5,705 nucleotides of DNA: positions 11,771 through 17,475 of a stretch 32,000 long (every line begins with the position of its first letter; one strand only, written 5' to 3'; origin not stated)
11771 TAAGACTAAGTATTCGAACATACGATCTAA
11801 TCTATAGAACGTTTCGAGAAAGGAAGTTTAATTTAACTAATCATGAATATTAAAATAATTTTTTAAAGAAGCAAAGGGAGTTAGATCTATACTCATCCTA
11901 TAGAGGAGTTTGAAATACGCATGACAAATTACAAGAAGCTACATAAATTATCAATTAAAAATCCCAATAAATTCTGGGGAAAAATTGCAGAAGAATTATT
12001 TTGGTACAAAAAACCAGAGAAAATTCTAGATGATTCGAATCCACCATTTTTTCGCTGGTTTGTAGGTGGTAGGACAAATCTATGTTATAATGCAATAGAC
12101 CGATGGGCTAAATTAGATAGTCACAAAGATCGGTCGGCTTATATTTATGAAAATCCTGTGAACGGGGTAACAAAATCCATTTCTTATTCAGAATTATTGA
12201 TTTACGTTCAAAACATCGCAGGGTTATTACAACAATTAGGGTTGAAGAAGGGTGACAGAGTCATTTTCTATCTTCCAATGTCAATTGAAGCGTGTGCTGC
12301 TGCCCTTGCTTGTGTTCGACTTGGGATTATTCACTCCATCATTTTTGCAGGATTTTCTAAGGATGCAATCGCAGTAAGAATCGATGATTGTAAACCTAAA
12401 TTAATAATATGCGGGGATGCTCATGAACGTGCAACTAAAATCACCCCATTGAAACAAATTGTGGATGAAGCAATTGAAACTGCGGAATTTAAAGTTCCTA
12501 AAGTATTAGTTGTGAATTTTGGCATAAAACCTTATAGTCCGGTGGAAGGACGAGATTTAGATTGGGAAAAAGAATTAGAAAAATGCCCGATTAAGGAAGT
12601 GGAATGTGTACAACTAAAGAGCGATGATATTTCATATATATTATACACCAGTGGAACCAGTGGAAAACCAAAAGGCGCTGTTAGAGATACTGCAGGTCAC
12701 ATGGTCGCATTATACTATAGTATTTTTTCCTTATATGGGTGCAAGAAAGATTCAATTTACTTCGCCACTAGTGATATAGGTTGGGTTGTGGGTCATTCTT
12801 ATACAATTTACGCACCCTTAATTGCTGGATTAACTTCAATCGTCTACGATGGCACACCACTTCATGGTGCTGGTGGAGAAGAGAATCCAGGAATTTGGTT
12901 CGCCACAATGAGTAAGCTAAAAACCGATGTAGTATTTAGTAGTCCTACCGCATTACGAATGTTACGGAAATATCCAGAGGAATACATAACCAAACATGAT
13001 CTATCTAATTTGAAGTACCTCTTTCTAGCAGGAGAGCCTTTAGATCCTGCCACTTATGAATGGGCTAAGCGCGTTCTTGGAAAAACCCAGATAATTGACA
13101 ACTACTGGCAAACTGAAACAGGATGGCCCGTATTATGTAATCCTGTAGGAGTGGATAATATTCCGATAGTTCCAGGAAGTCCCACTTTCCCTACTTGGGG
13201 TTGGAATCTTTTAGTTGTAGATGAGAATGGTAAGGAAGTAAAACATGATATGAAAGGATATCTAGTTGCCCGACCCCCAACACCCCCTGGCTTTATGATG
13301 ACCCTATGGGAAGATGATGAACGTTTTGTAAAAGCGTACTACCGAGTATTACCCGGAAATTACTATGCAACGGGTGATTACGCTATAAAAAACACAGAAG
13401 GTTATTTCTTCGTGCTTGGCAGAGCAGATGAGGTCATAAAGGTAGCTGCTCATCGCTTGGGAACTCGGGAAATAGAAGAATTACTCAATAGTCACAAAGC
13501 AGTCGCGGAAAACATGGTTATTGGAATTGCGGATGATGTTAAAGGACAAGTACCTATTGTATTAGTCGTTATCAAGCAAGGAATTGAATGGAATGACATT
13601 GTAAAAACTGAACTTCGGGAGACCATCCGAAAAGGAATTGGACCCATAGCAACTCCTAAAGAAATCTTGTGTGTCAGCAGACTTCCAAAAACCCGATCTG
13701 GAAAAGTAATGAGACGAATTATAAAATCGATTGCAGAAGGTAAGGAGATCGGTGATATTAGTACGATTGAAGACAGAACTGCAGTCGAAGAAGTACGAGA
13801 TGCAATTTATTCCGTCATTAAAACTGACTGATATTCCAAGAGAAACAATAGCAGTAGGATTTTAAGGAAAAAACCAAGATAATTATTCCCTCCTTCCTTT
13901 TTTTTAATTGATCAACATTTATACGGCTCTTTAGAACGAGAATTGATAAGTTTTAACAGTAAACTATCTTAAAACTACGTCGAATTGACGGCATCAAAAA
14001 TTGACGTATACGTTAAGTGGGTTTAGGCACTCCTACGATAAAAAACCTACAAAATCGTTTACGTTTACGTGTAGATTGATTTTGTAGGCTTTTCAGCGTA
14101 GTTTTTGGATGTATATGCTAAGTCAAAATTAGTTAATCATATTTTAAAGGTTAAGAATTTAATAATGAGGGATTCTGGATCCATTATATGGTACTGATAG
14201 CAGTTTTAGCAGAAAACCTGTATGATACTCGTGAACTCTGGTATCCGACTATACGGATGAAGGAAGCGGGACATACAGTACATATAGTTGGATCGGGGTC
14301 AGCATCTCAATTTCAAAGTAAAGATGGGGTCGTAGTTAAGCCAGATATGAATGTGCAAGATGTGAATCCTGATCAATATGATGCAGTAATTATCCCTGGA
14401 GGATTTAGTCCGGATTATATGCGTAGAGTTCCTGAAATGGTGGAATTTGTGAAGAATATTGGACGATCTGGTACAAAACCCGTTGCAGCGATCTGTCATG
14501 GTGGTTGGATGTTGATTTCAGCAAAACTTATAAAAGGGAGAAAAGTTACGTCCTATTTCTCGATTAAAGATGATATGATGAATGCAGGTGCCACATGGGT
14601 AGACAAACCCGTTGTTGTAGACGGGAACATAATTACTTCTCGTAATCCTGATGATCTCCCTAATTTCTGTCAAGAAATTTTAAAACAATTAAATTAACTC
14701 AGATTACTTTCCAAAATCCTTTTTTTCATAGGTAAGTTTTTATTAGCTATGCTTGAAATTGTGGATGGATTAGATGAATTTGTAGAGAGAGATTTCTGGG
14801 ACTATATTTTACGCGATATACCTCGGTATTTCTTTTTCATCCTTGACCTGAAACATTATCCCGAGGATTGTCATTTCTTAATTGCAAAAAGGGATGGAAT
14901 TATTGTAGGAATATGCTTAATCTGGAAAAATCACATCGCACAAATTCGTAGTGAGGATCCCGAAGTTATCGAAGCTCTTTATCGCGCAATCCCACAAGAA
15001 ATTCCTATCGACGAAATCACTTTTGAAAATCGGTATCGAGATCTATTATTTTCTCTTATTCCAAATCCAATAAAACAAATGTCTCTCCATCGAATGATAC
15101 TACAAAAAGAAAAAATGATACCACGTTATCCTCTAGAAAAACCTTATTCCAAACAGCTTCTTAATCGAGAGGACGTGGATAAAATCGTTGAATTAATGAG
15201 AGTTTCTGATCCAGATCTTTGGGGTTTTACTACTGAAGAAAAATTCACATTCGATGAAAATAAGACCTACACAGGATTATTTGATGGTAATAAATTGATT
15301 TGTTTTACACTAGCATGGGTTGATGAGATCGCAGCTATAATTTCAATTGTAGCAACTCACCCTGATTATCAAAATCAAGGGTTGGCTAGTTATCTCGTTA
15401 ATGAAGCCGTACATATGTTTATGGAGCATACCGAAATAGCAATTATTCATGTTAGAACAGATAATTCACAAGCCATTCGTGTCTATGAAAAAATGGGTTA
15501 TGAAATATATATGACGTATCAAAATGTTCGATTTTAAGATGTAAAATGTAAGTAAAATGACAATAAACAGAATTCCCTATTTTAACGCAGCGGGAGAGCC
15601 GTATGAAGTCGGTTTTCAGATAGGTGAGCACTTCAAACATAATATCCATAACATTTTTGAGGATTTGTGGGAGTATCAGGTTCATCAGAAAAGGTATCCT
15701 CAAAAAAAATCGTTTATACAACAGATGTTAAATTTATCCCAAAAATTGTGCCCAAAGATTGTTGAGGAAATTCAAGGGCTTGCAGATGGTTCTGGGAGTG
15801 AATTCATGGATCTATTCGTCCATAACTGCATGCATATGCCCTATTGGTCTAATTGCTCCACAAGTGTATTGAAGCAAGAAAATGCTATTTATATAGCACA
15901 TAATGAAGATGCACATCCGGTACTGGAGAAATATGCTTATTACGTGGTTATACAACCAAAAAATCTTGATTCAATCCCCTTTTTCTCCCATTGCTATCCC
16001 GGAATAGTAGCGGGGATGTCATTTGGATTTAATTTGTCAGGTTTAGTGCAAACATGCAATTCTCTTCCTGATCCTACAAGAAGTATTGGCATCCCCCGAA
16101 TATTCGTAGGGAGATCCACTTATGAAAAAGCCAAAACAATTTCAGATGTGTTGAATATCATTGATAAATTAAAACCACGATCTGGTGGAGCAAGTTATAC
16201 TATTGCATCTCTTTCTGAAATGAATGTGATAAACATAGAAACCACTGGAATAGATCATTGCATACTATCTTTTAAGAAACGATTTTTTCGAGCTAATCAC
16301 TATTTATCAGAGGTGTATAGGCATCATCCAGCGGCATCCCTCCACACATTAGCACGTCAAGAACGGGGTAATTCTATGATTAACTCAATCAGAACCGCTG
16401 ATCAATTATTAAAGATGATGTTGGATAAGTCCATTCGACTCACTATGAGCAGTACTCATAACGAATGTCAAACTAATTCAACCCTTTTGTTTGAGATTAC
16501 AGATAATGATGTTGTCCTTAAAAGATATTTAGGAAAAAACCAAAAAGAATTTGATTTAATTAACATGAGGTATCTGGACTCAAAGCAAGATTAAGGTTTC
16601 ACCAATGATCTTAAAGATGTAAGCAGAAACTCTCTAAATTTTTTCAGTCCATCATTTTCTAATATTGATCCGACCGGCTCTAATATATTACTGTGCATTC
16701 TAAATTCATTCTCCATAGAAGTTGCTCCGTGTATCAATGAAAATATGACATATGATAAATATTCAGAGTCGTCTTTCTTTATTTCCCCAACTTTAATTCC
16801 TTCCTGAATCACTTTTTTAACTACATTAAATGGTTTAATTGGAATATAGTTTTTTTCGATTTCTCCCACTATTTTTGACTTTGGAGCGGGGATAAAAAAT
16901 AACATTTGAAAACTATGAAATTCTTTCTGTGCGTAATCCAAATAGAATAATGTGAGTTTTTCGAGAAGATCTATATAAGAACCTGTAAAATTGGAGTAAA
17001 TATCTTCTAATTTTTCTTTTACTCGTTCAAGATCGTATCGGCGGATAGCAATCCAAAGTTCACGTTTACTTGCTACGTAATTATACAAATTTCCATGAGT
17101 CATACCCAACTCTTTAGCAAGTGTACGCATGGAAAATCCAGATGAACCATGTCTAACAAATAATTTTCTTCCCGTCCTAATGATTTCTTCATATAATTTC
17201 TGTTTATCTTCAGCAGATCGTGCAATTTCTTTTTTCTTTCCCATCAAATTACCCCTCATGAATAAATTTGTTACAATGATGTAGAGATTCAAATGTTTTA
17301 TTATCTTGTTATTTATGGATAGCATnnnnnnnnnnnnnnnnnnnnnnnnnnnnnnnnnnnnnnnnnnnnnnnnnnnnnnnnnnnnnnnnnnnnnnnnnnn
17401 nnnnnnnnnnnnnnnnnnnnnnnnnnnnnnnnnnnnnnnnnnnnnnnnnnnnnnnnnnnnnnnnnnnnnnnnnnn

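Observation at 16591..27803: Self-contained TetR-controlled catabolic system: three transcription units, nine genes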

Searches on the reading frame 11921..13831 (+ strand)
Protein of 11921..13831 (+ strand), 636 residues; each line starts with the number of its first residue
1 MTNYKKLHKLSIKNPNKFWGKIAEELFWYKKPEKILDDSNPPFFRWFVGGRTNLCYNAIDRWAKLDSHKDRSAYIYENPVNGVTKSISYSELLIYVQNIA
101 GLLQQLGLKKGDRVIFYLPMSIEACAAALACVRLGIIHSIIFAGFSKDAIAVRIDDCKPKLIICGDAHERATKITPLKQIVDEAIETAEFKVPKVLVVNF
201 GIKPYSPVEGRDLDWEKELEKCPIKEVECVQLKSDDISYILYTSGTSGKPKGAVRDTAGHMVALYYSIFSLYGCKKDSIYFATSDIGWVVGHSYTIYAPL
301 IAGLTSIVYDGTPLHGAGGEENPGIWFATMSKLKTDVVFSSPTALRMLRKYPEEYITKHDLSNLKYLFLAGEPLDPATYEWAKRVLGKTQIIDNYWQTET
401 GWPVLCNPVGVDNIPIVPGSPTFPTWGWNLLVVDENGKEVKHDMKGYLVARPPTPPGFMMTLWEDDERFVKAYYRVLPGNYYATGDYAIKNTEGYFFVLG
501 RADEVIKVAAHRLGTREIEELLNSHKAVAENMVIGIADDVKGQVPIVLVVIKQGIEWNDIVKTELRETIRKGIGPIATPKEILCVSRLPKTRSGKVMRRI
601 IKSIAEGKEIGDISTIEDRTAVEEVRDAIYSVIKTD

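Call 84: search_protein_families(library=pfam, proteins=[window:11921-13831:+], max_evalue=0.0001)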
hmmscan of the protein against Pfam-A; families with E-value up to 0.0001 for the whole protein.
window:11921-13831:+ (636 aa): 3 families
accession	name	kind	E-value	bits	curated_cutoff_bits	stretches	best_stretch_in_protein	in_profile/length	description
PF00501.34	AMP-binding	-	5.1e-69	233.4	29.9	1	66-453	6-377/384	AMP-binding enzyme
PF16177.11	ACAS_N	-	1.4e-23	82.8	27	1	4-58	1-55/55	Acetyl-coenzyme A synthetase N-terminus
PF13193.12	AMP-binding_C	-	4.6e-23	82.4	24.5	1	517-595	1-76/76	AMP-binding enzyme C-terminal domain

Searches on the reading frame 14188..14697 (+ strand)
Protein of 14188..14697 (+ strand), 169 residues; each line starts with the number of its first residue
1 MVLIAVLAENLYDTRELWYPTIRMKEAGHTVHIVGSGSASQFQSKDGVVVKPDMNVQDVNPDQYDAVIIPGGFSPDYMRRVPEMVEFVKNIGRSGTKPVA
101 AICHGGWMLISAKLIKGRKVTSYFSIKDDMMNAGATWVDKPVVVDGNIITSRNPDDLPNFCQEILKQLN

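Call 4: search_protein_families(library=pfam, proteins=[window:14188-14697:+], max_evalue=0.01)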
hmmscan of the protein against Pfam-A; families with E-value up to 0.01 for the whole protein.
window:14188-14697:+ (169 aa): 3 families
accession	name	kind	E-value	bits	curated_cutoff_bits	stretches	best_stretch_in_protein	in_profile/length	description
PF01965.30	DJ-1_PfpI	-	9.5e-53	178.8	26.6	1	4-167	3-165/165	DJ-1/PfpI family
PF17124.11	ThiJ_like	-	0.00039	20.7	30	1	57-113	78-142/186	ThiJ/PfpI family-like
PF07685.20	GATase_3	-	0.0009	19.3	27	1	53-120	29-98/196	CobB/CobQ-like glutamine amidotransferase domain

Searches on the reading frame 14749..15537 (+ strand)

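Call 4: search_protein_families(library=pfam, proteins=[window:14749-15537:+], max_evalue=0.01)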
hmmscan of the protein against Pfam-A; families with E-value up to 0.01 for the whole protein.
window:14749-15537:+ (262 aa): 7 families
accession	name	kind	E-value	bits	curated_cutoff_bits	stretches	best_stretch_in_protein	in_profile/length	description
PF00583.31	Acetyltransf_1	-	1.4e-16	61.2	20.7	1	148-251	6-116/116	Acetyltransferase (GNAT) family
PF13508.13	Acetyltransf_7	-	2e-12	47.8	27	1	181-252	12-83/84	Acetyltransferase (GNAT) domain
PF08445.16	FR47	-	5.6e-12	45.9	22.1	1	193-256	19-82/86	FR47-like protein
PF13673.13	Acetyltransf_10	-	6.5e-09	36.3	23.6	1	165-252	25-108/128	Acetyltransferase (GNAT) domain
PF13302.13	Acetyltransf_3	-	5e-06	27.7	25.4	1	198-251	83-137/138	Acetyltransferase (GNAT) domain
PF12746.13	GNAT_acetyltran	-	1.7e-05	25.1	26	1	185-258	172-241/243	GNAT acetyltransferase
PF13527.13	Acetyltransf_9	-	9.1e-05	22.9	25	1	195-253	72-126/127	Acetyltransferase (GNAT) domain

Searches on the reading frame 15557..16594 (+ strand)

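Call 4: search_protein_families(library=pfam, proteins=[window:15557-16594:+], max_evalue=0.01)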
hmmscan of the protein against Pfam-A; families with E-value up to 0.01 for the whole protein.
window:15557-16594:+ (345 aa): 1 family
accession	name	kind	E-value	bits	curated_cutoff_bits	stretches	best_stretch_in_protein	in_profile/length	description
PF03417.21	AAT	-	2.3e-24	86.8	23.2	1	107-325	3-220/225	Acyl-coenzyme A:6-aminopenicillanic acid acyl-transferase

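Call 7: search_protein_families(library=ncbifam, proteins=[window:15557-16594:+], max_evalue=0.001)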
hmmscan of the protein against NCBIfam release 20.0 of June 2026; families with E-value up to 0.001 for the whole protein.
window:15557-16594:+ (345 aa): 1 family
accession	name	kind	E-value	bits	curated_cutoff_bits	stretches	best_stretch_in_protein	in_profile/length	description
NF040521.1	C45_proenzyme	subfamily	6.6e-50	170.2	85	1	13-317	2-311/313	C45 family autoproteolytic acyltransferase/hydrolase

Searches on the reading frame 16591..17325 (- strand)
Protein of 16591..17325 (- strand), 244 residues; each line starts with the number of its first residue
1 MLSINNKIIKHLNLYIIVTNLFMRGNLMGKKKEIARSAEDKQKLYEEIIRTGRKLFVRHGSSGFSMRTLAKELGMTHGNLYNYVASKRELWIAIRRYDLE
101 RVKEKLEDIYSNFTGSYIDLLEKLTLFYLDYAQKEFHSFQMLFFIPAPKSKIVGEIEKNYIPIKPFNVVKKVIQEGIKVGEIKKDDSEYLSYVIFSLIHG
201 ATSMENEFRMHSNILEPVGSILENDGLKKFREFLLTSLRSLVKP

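Call 3: search_protein_families(library=pfam, proteins=[window:16591-17325:-], max_evalue=0.01)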
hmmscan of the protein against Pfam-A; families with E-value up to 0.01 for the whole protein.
window:16591-17325:- (244 aa): 2 families
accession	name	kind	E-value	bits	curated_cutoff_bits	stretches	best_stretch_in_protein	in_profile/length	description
PF00440.29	TetR_N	-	4.4e-09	36.4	24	1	48-93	1-46/47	Bacterial regulatory proteins, tetR family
PF08360.16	TetR_C_5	-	0.0013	19.4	21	1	162-210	63-111/131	QacR-like protein, C-terminal region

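Call 7: search_protein_families(library=ncbifam, proteins=[window:16591-17325:-], max_evalue=0.001)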
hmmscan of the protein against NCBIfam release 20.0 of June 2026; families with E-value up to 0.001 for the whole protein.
window:16591-17325:- (244 aa): 8 families
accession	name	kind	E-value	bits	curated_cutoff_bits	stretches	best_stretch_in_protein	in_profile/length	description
NF007949.0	PRK10668.1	equivalog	3.3e-06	26.7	271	1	42-158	10-125/216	multidrug efflux transporter transcriptional repressor AcrR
NF053878.1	FATransRegFadRBac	equivalog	2.6e-05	24.1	200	1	43-195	3-154/190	fatty acid metabolism transcriptional regulator FadR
NF051852.1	efflux_TF_MtrR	exception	2.8e-05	24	280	1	39-205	6-181/205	multidrug efflux system transcriptional repressor MtrR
NF037937.1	septum_RefZ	equivalog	3.8e-05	23.7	180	1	46-192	2-149/195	forespore capture DNA-binding protein RefZ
NF038211.1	MFT_alt_reg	equivalog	0.00027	21.4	285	1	47-96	5-54/193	mycofactocin system transcriptional regulator MftR2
TIGR03613.1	RutR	equivalog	0.00037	20.4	368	1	47-103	12-68/202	pyrimidine utilization regulatory protein R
NF053731.1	TransRegFasRMycb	equivalog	0.00061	19.6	330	0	46-143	14-110/199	HTH-type transcriptional activator FasR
NF000040.3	Tn10_TetC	equivalog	0.00062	20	425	1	39-176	9-145/197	tetracyline resistance-associated transcriptional repressor TetC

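Call 82: search_solved_structures(query=window:16594-17244:-, max_evalue=0.01)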
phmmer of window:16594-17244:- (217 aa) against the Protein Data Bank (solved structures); distinct sequences matched with E-value up to 0.01: 36.
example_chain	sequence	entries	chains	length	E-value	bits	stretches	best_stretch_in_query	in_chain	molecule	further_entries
5d1r_A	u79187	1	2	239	1.1e-06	31.6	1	10-65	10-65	Rv1816 transcriptional regulator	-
7w2o_C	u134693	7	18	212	8.7e-06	28.6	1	9-178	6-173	Probable transcriptional regulator | TetR family transcriptional regulator | Putative transcriptional regulator, TetR family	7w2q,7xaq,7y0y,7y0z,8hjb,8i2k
4ac6_A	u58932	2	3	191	2.9e-05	26.9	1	16-79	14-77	HTH-TYPE TRANSCRIPTIONAL REPRESSOR ACNR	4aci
4af5_A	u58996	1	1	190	3.2e-05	26.8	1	16-79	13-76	HTH-TYPE TRANSCRIPTIONAL REPRESSOR ACNR COMPND 2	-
8svd_A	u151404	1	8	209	5.7e-05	26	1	9-109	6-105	DarR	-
5k7f_A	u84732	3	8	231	7.1e-05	25.7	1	13-79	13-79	Transcriptional regulator, TetR family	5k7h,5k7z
8sua_A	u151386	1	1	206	7.6e-05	25.6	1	10-109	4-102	DarR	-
2qop_A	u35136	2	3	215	0.00018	24.4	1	10-129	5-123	HTH-type transcriptional regulator acrR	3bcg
6azh_A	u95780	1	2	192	0.00028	23.7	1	21-187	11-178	TetR family transcriptional regulator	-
1vi0_A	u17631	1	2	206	0.00039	23.3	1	12-171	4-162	transcriptional regulator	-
6ayh_A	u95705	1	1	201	0.00041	23.2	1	20-108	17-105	TetR family transcriptional regulator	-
5yek_A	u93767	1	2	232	0.00051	22.9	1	19-76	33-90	TetR family transcriptional regulator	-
3whb_A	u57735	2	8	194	0.00056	22.7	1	13-171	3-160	Fatty acid metabolism regulator protein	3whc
3ppb_A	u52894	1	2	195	0.00057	22.7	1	11-65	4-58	putative tetR family transcription regulator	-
8sv6_A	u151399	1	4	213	0.00058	22.7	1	19-105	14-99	Fatty acid metabolism regulator protein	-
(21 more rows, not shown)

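Call 88: find_homologous_proteins(query=window:16594-17244:-, max_evalue=1e-20)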
Query window:16594-17244:- (217 aa): 24 proteins with E <= 1e-20 among 513 candidates. Only proteins of 119 to 380 residues were searched: fused or split forms outside these lengths cannot appear, so this answer is no evidence that the protein stands alone or is whole; lengths 'longer' or 'shorter' looks for them.
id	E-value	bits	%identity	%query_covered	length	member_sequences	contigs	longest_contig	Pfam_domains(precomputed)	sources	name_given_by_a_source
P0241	2.1e-136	470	100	100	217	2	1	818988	PF00440.30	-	-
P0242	1.2e-83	298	64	98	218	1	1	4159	PF00440.30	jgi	-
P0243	4.9e-57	211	48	97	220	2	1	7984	PF00440.30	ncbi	ncbi:MAG: TetR/AcrR family transcriptional regulator [Promethearchaeota archaeon]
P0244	6.3e-57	210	54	83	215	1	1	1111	PF00440.30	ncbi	-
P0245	5.6e-55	204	48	100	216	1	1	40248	PF00440.30,PF13305.12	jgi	jgi:AcrR family transcriptional regulator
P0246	1.5e-54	203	48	100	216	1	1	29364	PF00440.30,PF13305.12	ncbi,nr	ncbi:MAG: TetR family transcriptional regulator [Candidatus Lokiarchaeota archaeon]|nr:TetR family t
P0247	9.6e-53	197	46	100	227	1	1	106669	PF00440.30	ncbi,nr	ncbi:MAG: hypothetical protein BAJALOKI2v1_30082 [Promethearchaeota archaeon]|nr:MAG: hypothetical p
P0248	5.0e-48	181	46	88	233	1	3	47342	PF00440.30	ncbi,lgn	-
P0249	6.1e-47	178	46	88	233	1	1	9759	PF00440.30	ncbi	ncbi:MAG: TetR/AcrR family transcriptional regulator [Promethearchaeota archaeon]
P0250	1.9e-46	176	43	96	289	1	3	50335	PF00440.30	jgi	jgi:AcrR family transcriptional regulator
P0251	3.8e-44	169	42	100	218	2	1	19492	-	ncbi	-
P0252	4.4e-43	165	41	97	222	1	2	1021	-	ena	-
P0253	7.6e-42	161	43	100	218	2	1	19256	-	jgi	-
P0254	9.2e-39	151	39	96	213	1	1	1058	PF00440.30,PF13305.12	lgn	-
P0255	1.3e-36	144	36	100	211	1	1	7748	PF00440.30,PF13305.12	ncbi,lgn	-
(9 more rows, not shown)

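Call 89: find_encoding_contigs(protein=P0242, flank=10000, max_places=1)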
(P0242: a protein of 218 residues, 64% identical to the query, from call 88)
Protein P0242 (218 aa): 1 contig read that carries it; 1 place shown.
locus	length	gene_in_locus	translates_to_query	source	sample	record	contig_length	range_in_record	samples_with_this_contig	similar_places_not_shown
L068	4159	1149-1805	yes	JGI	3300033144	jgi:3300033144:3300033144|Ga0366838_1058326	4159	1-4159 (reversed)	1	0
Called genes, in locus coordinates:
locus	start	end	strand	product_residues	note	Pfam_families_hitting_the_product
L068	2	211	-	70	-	?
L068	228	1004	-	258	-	PF00378:ECH_1, PF16113:ECH_2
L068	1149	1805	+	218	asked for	PF00440:TetR_N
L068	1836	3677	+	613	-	PF02129:Peptidase_S15, PF08530:PepX_C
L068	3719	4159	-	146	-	?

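Call 90: find_encoding_contigs(protein=P0245, flank=10000, max_places=1)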
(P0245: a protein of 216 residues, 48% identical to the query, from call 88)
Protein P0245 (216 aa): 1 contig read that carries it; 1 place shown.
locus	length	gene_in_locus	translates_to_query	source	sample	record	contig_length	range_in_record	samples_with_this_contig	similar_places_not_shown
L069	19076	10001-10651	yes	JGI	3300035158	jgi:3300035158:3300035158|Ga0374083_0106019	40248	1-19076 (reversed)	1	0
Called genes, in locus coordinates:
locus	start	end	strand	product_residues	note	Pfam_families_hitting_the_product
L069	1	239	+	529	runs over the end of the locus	PF03065:Glyco_hydro_57, PF09210:BE_C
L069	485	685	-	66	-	-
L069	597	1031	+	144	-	-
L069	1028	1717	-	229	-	PF02796:HTH_7 (faint), PF08279:HTH_11 (weak), PF09339:HTH_IclR (weak)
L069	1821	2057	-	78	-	PF12837:Fer4_6 (faint)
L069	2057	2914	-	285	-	PF00037:Fer4 (weak), PF12797:Fer4_2 (faint), PF12837:Fer4_6 (faint), PF13187:Fer4_9 (weak), PF13237:Fer4_10 (weak), PF14697:Fer4_21, PF12838:Fer4_7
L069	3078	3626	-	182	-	PF01862:PvlArgDC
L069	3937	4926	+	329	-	PF01916:DS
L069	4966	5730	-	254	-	PF00378:ECH_1, PF16113:ECH_2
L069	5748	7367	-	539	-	PF00501:AMP-binding, PF13193:AMP-binding_C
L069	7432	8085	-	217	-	PF06197:DUF998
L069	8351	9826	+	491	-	PF00324:AA_permease, PF13520:AA_permease_2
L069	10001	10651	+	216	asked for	PF00440:TetR_N, PF13305:TetR_C_33 (weak)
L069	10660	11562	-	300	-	PF23023:Anti-Pycsar_Apyc1 (weak), PF00753:Lactamase_B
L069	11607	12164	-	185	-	-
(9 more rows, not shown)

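Call 91: find_encoding_contigs(protein=P0247, flank=10000, max_places=1)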
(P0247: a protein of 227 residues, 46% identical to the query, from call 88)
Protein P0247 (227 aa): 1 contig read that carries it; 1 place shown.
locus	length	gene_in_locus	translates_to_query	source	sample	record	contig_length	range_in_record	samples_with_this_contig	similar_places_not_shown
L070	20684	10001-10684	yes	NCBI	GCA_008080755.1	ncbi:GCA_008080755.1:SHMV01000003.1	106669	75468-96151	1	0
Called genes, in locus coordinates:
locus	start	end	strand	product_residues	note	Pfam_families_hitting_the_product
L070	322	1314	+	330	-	PF01916:DS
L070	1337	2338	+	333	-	PF01916:DS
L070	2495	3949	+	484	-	PF07690:MFS_1, PF13347:MFS_2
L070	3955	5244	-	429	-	PF00291:PALP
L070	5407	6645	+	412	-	PF02812:ELFV_dehydrog_N, PF00208:ELFV_dehydrog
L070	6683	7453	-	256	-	PF00378:ECH_1, PF16113:ECH_2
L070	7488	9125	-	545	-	PF00501:AMP-binding, PF13193:AMP-binding_C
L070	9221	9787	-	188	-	PF06197:DUF998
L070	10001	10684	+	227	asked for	PF00440:TetR_N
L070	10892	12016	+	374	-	-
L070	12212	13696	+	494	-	PF00324:AA_permease, PF03845:Spore_permease (weak), PF13520:AA_permease_2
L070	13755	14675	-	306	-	PF00753:Lactamase_B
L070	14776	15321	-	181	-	-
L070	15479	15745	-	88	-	-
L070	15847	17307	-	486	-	PF00587:tRNA-synt_2b, PF03129:HGTP_anticodon, PF09180:ProRS-C_1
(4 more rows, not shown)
